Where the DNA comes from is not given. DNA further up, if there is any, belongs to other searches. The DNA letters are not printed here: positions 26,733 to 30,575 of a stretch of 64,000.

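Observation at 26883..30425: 1180-aa virion-module protein combining a calcineurin-like phosphoesterase with 15 copies of a 22-23-aa repeat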

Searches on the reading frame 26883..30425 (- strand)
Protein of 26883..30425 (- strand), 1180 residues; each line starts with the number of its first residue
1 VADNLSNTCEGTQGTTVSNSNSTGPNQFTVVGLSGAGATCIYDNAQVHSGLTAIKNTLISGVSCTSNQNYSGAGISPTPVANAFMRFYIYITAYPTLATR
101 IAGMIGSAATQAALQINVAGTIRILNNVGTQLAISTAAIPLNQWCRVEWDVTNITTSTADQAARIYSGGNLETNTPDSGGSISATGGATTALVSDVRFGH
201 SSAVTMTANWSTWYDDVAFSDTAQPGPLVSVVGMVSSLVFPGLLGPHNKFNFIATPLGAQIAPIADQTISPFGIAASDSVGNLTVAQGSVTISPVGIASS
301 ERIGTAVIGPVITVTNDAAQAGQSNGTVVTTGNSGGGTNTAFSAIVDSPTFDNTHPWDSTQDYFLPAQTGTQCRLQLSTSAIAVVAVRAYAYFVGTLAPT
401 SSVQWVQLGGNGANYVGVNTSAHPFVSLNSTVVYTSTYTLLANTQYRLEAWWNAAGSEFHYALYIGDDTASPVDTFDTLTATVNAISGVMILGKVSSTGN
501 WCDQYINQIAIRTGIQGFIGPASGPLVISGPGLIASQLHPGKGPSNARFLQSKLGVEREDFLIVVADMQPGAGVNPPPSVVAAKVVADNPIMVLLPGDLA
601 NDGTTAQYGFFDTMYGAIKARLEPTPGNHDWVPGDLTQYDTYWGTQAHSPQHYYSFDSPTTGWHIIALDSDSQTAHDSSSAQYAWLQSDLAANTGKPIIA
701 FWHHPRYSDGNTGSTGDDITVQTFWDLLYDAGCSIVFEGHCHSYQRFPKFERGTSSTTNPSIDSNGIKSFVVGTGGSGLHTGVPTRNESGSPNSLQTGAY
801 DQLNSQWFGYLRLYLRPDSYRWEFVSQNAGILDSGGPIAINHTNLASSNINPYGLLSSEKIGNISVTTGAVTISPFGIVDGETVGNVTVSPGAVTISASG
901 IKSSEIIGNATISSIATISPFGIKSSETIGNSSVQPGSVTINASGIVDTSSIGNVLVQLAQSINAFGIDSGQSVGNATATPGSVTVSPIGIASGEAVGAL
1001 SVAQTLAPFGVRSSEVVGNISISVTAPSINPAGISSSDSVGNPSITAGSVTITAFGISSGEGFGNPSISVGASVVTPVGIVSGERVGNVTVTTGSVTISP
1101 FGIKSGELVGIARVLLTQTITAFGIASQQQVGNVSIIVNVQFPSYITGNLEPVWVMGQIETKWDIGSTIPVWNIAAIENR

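Call 3: search_protein_families(library=pfam, proteins=[window:26883-30425:-], max_evalue=1)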
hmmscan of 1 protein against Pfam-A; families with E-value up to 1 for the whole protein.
window:26883-30425:- (1180 aa): 1 family
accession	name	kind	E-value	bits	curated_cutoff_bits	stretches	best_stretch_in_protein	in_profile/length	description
PF00149.33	Metallophos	-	2.5e-08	35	21.5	1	585-744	25-191/191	Calcineurin-like phosphoesterase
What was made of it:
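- On Metallophosphoesterase superfamily (Pfam PF00149): 35 bits against 21.5, E=2.5e-8 (call 3)
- On Purple acid phosphatase branch: No Pfam hit other than Metallophos (call 3).
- On Virion GDPD phosphodiesterases: Absent here (call 3).
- Checked: Pfam Metallophos PF00149 scores 35 bits against a gathering cut-off of 21.5, E=2.5e-8, over aa 585-744 (call 3).
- There is no MuF domain (call 3).
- Tried and rejected: Rejected: a MuF-like packaged toxin, because there is no MuF domain (call 3).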

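Call 4: search_protein_families(library=phrogs, proteins=[window:26883-30425:-], max_evalue=0.1)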
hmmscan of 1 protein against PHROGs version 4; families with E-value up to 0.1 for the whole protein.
window:26883-30425:- (1180 aa): 2 families
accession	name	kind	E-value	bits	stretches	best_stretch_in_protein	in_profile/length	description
phrog_13352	-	tail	5.6e-24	85.4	4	1032-1144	16-122/702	minor tail protein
phrog_8501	-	tail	1.7e-07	32.7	2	1011-1115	17-121/133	minor tail protein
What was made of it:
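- On Phage tail fibre / minor tail protein: phrog_13352 E=5.6e-24 and phrog_8501 E=1.7e-7, repeat region only (call 4)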

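Call 5: search_solved_structures(query=window:26883-30425:-, max_evalue=1, show_alignments=2)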
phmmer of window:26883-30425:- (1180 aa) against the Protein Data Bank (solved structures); distinct sequences matched with E-value up to 1: 11.
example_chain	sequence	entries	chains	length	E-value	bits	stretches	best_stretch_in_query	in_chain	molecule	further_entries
6gja_A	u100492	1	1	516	9.6e-09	37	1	647-776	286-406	Purple acid phosphatase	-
6git_A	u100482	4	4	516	9.6e-09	37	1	647-776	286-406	Purple acid phosphatase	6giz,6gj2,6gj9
2qfp_A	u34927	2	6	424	0.0006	21.1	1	639-754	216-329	Purple acid phosphatase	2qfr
4dhl_A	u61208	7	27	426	0.00061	21.1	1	639-754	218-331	Purple acid phosphatase | Fe(3+)-Zn(2+) purple acid phosphatase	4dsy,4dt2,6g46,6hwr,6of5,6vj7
8brn_A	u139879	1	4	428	0.00061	21.1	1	639-754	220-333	Fe(3+)-Zn(2+) purple acid phosphatase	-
6hwr_D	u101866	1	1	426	0.00066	21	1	639-753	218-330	Fe(3+)-Zn(2+) purple acid phosphatase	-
6ofd_A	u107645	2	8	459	0.00071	20.9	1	639-754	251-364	Fe(3+)-Zn(2+) purple acid phosphatase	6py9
1kbp_A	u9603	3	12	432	0.00098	20.4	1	639-750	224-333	PURPLE ACID PHOSPHATASE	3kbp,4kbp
2dxl_A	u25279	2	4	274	0.0043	18.3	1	584-727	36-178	Phosphohydrolase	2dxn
2zo9_B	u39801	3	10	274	0.0043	18.3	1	584-727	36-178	Phosphohydrolase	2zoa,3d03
3s4k_A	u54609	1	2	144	0.54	11.3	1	368-440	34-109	Putative esterase Rv1847/MT1895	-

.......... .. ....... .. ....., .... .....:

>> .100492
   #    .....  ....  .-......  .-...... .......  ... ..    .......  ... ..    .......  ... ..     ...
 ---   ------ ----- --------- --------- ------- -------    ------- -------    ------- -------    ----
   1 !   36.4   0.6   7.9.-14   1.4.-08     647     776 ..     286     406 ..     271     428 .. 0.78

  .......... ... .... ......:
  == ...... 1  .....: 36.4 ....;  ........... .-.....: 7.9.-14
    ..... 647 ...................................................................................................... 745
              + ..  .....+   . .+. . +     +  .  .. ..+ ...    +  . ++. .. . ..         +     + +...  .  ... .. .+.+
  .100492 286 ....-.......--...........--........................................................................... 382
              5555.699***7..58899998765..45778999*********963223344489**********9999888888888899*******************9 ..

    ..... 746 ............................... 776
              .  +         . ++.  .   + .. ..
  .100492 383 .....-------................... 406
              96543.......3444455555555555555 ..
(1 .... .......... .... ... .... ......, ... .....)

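Call 10: search_dna_similar(query=window:26883-30425:-, collection=phages, mode=protein, max_rows=30)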
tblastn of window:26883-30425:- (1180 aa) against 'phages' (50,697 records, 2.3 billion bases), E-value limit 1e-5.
Records with a match: 17; places in all: 22; records where one place covers at least 80% of the query: 0.
Best place of each record, by identity: <60% 17.
By first word of the organism name: Mycobacterium 16; Microcystis 1.
By host as written in the record: Mycobacterium abscessus strain BWH-C 2; Mycobacterium smegmatis mc2 155 2; Mycobacterium sp. 2; Microcystis wesenbergii 1; Mycobacterium abscessus GD08 1; Mycobacterium abscessus GD11 1; Mycobacterium abscessus GD62 1; Mycobacterium abscessus GD58 1; and 6 more.
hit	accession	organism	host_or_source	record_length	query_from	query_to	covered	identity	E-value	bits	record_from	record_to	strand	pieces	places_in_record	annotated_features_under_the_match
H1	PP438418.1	Microcystis phage Mwe-JY26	Microcystis wesenbergii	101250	849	1138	25%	33.9%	2e-20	104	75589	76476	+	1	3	hypothetical protein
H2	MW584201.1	Mycobacterium phage prophiGD08-3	Mycobacterium abscessus GD08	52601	855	1074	19%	29.4%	5e-11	74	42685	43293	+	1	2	66: minor tail protein | 65: minor tail protein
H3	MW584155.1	Mycobacterium phage prophiGD11-3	Mycobacterium abscessus GD11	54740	855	1074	19%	29.4%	5e-11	74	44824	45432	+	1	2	70: minor tail protein | 69: minor tail protein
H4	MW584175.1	Mycobacterium phage prophi62-2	Mycobacterium abscessus GD62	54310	855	1074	19%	29.4%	7e-11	73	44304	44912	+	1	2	71: minor tail protein | 70: minor tail protein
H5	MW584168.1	Mycobacterium phage prophi58-1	Mycobacterium abscessus GD58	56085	869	1074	17%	30.1%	6e-9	67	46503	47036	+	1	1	71: minor tail protein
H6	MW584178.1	Mycobacterium phage prophiGD21-3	Mycobacterium abscessus GD21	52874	869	1074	17%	28.6%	1e-8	66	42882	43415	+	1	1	66: minor tail protein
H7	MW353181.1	Mycobacterium phage phiT46-1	Mycobacterium abscessus strain BWH-C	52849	869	1074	17%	28.6%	1e-8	66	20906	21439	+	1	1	23: minor tail protein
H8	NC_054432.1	Mycobacterium phage phiT46-1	Mycobacterium abscessus strain BWH-C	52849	869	1074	17%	28.6%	1e-8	66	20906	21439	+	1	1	23: minor tail protein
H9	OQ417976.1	Mycobacterium phage prophiT46-1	Mycobacterium abscessus T46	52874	869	1074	17%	28.6%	1e-8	66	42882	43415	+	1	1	66: minor tail protein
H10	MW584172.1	Mycobacterium phage prophiGD24-2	Mycobacterium abscessus GD24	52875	869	1074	17%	28.6%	1e-8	66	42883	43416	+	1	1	67: minor tail protein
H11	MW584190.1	Mycobacterium phage prophiGD03-1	Mycobacterium abscessus GD03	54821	869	1074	17%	28.2%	3e-8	65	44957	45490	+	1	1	72: minor tail protein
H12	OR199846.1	Mycobacterium phage Azrael100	Mycolicobacterium smegmatis mc(2)155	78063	967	1065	8%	42.2%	1e-6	59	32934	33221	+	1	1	minor tail protein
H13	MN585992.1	Mycobacterium phage MaryV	Mycobacterium smegmatis mc2 155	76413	967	1064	8%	42.6%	1e-6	59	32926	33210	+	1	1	45: minor tail protein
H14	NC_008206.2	Mycobacterium phage Wildcat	Mycobacterium sp.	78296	967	1064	8%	42.6%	1e-6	59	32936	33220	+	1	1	45: minor tail protein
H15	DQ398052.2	Mycobacterium phage Wildcat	Mycobacterium sp.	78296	967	1064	8%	42.6%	1e-6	59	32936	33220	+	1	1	45: hypothetical protein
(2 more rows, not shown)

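Call 12: find_homologous_proteins(query=window:26883-30425:-)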
Query window:26883-30425:- (1180 aa): 4 proteins with E <= 0.001 among 8000 candidates.
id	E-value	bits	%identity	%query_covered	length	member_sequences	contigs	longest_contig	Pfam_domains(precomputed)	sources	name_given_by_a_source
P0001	0.0e+0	2593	100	100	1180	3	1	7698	PF00149.34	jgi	-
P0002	2.2e-262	892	66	33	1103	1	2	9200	PF00149.34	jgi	jgi:hypothetical protein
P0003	4.3e-42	162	35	27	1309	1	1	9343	-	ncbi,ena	-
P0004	6.9e-29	119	32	19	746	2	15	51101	-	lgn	-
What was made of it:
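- Tried and rejected: With the full protein it returned only 4 hits (call 12).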

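Call 17: get_annotated_region(hit=H1, flank=12000)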
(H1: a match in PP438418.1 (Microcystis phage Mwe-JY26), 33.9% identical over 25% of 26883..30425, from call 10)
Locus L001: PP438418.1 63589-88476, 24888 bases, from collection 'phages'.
description: Microcystis phage Mwe-JY26, complete genome.
organism: Microcystis phage Mwe-JY26 (NCBI taxid 3128149)
taxonomy: Viruses; Duplodnaviria; Heunggongvirae; Uroviricota; Caudoviricetes
host: Microcystis wesenbergii; source: China; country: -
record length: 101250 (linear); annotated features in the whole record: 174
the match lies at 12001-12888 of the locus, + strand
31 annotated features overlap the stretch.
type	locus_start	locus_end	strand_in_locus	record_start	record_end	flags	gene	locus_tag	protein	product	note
CDS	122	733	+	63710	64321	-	-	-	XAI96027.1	hypothetical protein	-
CDS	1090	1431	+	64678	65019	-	-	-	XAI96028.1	hypothetical protein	-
CDS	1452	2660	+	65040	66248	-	-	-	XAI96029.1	hypothetical protein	-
CDS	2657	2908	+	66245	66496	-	-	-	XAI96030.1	hypothetical protein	-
CDS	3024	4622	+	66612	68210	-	-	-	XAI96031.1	hypothetical protein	-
CDS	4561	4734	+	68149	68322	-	-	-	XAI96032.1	hypothetical protein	-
CDS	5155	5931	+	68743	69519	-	-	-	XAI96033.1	hypothetical protein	-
CDS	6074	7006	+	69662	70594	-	-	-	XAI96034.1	major capsid protein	-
CDS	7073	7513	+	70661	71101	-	-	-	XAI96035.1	hypothetical protein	-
CDS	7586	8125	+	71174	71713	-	-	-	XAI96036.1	hypothetical protein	-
CDS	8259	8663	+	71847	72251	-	-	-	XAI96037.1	hypothetical protein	-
CDS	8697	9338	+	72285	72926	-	-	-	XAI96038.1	hypothetical protein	-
CDS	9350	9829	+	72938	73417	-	-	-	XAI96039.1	hypothetical protein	-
CDS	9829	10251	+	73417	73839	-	-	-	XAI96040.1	hypothetical protein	-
CDS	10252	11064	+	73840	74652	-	-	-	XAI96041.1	hypothetical protein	-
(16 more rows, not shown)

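Call 22: search_protein_families(library=ncbifam, proteins=[window:26883-30425:-, P0002, P0003, P0004], max_evalue=0.1)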
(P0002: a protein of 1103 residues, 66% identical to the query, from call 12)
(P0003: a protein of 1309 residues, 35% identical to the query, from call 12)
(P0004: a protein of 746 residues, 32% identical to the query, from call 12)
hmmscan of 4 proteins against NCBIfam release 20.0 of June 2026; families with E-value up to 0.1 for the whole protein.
window:26883-30425:- (1180 aa): 3 families
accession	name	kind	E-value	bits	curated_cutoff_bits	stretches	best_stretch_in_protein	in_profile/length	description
NF050112.1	PhdiestSpdARhizob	equivalog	1e-06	28.6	400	1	592-742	42-198/264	2', 3'cyclic nucleotide phosphodiesterase SpdA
NF008359.0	PRK11148.1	equivalog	5.6e-05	22.8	225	1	592-707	58-168/275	3',5'-cyclic-AMP phosphodiesterase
TIGR03767.1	P_acnes_RR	hypoth_equivalog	0.0076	14.9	330.75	1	647-711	287-353/496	TIGR03767 family metallophosphoesterase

P0002 (1103 aa): 2 families
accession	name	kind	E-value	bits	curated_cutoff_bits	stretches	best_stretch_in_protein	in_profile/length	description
NF008359.0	PRK11148.1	equivalog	3.5e-06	26.7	225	1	488-605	55-167/275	3',5'-cyclic-AMP phosphodiesterase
NF050112.1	PhdiestSpdARhizob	equivalog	8.6e-05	22.3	400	1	489-610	40-165/264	2', 3'cyclic nucleotide phosphodiesterase SpdA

P0003 (1309 aa): 0 families

P0004 (746 aa): 0 families
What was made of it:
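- There are weak NCBIfam hits to the SpdA and CpdA cyclic-nucleotide phosphodiesterases (call 22). The NCBIfam scores are far below cut-off: 28.6 against 400 and 22.8 against 225 (call 22).
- Tried and rejected: Rejected: a cyclic-nucleotide phosphodiesterase, because scores are far below cut-off (call 22).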

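Call 29: search_protein_representatives(protein=window:26883-30425:-)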
Query: 1180 residues. Proteins with E-value up to 0.001 (for the whole library): 9996; up to 1e-10: 5064; up to 1e-30: 392. The best 150 are listed.
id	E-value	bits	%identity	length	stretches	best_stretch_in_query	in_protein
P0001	0.0e+00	2592.9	100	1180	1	1-1180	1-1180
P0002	7.1e-263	891.9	58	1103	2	505-1053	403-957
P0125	2.8e-160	552.1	56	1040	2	551-842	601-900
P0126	2.5e-137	476.1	44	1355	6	846-1179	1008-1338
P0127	3.1e-121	422.8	42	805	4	561-954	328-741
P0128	2.2e-119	416.7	46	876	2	466-847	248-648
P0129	1.1e-105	371.3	48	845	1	556-1035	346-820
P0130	3.7e-101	356.3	39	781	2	559-1111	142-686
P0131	1.7e-98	347.5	44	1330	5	850-1180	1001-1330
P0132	2.9e-89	316.9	39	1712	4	253-533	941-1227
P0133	9.4e-86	305.3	34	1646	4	596-857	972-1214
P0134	8.0e-84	298.9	29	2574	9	845-1132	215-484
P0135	1.2e-77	278.4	52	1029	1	1-297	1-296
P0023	6.9e-77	276.0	57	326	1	559-842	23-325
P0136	1.4e-76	275.0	41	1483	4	849-1133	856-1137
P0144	1.3e-66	242.0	51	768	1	1-235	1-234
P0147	1.3e-63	232.0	57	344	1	314-526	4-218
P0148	3.8e-63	230.4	47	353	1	4-314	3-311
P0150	2.1e-62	228.0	46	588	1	4-323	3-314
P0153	1.3e-60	222.0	37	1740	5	898-1139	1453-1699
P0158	7.2e-58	213.0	50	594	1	1-232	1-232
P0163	3.9e-55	203.9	31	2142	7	857-1139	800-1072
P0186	1.9e-48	181.8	40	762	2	845-1139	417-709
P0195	2.1e-46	175.0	50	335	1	314-531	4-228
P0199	1.8e-45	171.9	37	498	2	5-352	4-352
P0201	2.2e-45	171.6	44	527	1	4-233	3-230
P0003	1.4e-42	162.4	36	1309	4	847-1163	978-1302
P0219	3.2e-42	161.1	42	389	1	4-233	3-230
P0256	3.3e-38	147.9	33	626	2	849-1139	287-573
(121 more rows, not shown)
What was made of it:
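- Tried and rejected: The exhaustive search was needed (call 29).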

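Call 31: find_encoding_contigs(protein=P0002, flank=10000, max_places=2)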
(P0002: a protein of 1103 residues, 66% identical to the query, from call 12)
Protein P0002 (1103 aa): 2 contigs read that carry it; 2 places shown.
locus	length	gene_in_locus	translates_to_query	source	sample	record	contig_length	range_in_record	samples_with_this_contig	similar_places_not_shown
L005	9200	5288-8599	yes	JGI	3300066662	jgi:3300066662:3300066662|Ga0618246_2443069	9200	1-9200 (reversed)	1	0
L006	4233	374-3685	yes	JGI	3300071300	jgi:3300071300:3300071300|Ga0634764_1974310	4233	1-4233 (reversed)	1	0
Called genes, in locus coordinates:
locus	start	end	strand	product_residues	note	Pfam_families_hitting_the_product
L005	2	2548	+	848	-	?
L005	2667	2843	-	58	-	-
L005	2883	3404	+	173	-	-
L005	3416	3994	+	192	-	-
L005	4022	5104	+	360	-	-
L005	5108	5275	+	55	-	-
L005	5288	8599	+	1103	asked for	PF00149:Metallophos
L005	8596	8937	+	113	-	-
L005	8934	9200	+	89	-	?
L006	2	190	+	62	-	?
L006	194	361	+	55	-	-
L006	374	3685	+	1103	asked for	PF00149:Metallophos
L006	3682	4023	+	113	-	-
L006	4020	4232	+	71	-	?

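Call 32: find_encoding_contigs(protein=P0004, flank=10000, max_places=2)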
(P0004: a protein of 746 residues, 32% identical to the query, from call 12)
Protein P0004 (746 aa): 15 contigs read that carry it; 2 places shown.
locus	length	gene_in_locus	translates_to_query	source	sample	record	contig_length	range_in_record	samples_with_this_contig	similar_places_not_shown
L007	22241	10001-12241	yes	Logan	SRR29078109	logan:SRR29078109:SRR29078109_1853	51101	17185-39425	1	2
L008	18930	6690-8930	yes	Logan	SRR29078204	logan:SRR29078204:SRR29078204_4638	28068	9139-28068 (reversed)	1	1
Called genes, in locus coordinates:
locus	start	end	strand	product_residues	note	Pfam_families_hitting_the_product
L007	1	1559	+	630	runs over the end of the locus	-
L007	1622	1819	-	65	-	-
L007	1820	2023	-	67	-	-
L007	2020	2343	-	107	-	-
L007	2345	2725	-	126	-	-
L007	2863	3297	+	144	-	-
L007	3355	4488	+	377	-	PF00534:Glycos_transf_1, PF13692:Glyco_trans_1_4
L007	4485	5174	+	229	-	-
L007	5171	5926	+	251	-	PF13489:Methyltransf_23, PF13649:Methyltransf_25, PF13847:Methyltransf_31 (weak), PF08241:Methyltransf_11, PF08242:Methyltransf_12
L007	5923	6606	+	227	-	PF10014:2OG-Fe_Oxy_2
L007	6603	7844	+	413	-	PF03721:UDPG_MGDP_dh_N, PF00984:UDPG_MGDP_dh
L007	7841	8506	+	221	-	-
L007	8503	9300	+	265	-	PF04724:Glyco_transf_17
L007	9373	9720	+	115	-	-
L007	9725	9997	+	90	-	-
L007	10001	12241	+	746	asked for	-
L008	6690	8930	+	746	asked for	-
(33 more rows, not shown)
